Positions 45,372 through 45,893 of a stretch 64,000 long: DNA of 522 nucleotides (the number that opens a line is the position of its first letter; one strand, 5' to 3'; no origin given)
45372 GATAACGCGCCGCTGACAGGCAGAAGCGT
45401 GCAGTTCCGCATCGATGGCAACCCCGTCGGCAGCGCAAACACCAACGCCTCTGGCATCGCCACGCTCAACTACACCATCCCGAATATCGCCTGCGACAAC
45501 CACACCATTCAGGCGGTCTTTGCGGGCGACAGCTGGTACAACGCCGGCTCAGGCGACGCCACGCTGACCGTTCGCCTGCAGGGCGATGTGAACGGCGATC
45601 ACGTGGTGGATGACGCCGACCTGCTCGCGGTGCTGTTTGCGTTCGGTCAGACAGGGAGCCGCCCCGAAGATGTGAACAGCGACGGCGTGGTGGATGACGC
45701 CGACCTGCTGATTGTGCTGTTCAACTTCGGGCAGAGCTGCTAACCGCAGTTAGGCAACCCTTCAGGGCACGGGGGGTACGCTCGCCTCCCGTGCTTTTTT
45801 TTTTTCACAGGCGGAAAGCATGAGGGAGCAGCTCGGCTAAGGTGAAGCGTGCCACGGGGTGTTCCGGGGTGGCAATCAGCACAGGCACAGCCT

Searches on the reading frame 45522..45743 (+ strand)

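Call 107: search_protein_families(library=ncbifam, proteins=[window:45522-45743:+], max_evalue=10)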
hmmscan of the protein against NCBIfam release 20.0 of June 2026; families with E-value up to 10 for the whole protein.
window:45522-45743:+ (73 aa): 2 families
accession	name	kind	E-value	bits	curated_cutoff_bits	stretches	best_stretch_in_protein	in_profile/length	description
NF041540.1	dockerin_GC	domain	0.0011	19.3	29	1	22-73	11-67/67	GC-type dockerin domain-anchored protein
NF041520.1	flexitail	domain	0.0081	17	40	1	22-49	37-65/107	flexitail domain-containing putative surface protein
